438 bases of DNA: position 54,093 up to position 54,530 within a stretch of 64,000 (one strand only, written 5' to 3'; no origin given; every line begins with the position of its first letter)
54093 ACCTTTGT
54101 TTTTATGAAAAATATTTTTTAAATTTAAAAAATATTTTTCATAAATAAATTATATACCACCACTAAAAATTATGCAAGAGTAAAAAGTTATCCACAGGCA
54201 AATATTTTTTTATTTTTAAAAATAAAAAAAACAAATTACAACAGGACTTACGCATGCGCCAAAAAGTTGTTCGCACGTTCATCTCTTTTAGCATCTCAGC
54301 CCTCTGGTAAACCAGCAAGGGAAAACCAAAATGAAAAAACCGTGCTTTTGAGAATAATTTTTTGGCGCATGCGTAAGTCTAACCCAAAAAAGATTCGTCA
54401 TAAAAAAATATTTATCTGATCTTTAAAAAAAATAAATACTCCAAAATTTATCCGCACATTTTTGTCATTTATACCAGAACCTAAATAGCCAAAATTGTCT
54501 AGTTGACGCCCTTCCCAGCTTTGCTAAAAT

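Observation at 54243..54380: Two homologous ~140-nt long-hairpin elements (MITE-like or small structured RNA genes)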

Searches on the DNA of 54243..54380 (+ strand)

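Call 50: build_rna_model(alignment_id=A3)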
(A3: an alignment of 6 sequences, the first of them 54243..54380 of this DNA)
Model R1 built from alignment A3 (6 sequences, 153 columns); structure: RNAalifold consensus.
model positions 139; base pairs 29; branch points 0; effective number of sequences 2.58; information 0.59 bits per position. Calibrated on 0.2 Mb of random sequence (short: E-values are rough).
structure used (alignment columns):
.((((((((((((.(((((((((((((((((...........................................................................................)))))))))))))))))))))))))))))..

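Call 51: search_with_rna_model(model_id=R1, sources=[window, L003, L004, L007, L008, L011, L013, L015, L016, L014, L012], max_evalue=10, show_alignments=0)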
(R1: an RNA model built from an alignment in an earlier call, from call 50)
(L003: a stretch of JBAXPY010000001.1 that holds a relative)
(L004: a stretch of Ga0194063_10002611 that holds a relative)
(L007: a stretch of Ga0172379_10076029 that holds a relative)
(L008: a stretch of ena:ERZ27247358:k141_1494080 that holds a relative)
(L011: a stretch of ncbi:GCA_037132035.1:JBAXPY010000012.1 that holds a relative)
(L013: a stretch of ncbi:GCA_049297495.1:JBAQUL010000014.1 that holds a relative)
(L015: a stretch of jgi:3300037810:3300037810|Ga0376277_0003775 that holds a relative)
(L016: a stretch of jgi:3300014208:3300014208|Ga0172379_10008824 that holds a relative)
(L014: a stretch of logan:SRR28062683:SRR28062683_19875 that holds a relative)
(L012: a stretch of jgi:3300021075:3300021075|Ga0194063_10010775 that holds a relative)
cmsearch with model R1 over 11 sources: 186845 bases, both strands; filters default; matches with E-value up to 10: 32.
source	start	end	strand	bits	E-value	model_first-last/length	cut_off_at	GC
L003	234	373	-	151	9.4e-31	1-139/139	no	0.44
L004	8860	8999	-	151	9.4e-31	1-139/139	no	0.44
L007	845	983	+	143.1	5.1e-29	1-139/139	no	0.45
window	48396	48534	+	138.7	4.7e-28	1-139/139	no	0.38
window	54243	54381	+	132.2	1.3e-26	1-139/139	no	0.42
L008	18350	18488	-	132.2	1.3e-26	1-139/139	no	0.42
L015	14697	14836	+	113.9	1.4e-22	1-139/139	no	0.41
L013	18443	18591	-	104.3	1.9e-20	1-139/139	no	0.37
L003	234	373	+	67.2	2.9e-12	1-139/139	no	0.44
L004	8860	8999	+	67.2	2.9e-12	1-139/139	no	0.44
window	54243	54381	-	59.3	1.5e-10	1-139/139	no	0.42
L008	18350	18488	+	59.3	1.5e-10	1-139/139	no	0.42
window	48396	48534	-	51.1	9.9e-09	1-139/139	no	0.38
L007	845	983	-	50.4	1.5e-08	1-139/139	no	0.45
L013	18443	18591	+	39.4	3.8e-06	1-139/139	no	0.37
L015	14697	14836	-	21.8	0.029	1-139/139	no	0.41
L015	4125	4162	-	19.9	0.077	1-139/139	no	0.63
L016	4005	4042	-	19.9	0.077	1-139/139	no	0.63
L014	9332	9358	-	19.4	0.1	113-139/139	5'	0.33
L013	3542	3704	-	15.7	0.64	1-139/139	no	0.48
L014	9332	9358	+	15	0.94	1-27/139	3'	0.33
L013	10715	10750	-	14.9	0.95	1-139/139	no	0.39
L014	1604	1639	-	14.9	0.95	1-139/139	no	0.39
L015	10690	10735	+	14.4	1.2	1-139/139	no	0.46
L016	10570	10615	+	14.4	1.2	1-139/139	no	0.46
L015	10690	10735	-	11.9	4.5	1-139/139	no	0.46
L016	10570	10615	-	11.9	4.5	1-139/139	no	0.46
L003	7337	7379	-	11.1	6.7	67-109/139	no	0.3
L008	6796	6907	+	10.4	9.5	1-139/139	no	0.33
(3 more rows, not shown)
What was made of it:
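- The model scores are strand-specific, 132-151 bits on the sense strand against 50-67 on the antisense strand (call 51).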

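Call 61: search_dna_similar(query=window:54243-54380:+, collection=phages, mode=distant, max_evalue=0.01, max_rows=10)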
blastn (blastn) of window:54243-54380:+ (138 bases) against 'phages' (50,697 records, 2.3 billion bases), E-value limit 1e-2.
No match.

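Call 66: search_with_rna_model(model_id=R1, sources=[L017, L018, L019], max_evalue=1, filters=off)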
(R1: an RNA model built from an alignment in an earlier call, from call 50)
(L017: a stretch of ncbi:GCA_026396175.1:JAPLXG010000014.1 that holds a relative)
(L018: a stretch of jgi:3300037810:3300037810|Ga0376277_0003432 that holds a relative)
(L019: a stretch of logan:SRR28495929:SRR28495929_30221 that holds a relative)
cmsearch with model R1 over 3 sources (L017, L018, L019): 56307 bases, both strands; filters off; matches with E-value up to 1: 15.
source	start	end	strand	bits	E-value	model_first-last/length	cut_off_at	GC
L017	13970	14090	-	24.3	0.0024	1-139/139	no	0.44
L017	13970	14090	+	24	0.0029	1-139/139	no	0.44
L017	9612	9762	+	20.5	0.017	1-139/139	no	0.44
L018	5140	5177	-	20.2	0.02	1-139/139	no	0.61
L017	8894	9054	-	20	0.022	1-139/139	no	0.48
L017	3641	3678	-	19.9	0.023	1-139/139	no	0.63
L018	5140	5177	+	19.3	0.031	1-139/139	no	0.61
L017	3641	3678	+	19.2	0.033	1-139/139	no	0.63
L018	9251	9305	-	14.9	0.3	1-139/139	no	0.35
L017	18601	18732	+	14.7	0.32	1-139/139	no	0.39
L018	10711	10757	+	14.6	0.34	1-139/139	no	0.47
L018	9251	9305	+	13.4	0.61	1-139/139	no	0.35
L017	10709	10755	+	13.3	0.66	1-139/139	no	0.38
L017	18601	18732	-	13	0.75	1-139/139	no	0.39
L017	9612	9762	-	12.7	0.87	1-139/139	no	0.44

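Call 82: search_with_rna_model(model_id=R1, sources=[L020, L021], max_evalue=1, filters=off)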
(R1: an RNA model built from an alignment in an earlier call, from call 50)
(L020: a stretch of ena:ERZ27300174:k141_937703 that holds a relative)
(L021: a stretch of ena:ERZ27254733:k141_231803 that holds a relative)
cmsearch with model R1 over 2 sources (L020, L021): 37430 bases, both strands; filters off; matches with E-value up to 1: 5.
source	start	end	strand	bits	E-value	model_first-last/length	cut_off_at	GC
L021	7191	7280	+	17.2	0.061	1-139/139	no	0.51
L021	7191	7280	-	14.9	0.2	1-139/139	no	0.51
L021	5855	5941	-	13.3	0.44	27-113/139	no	0.3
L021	11378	11473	+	13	0.51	1-139/139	no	0.31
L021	15757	15846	-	12.9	0.54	1-139/139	no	0.27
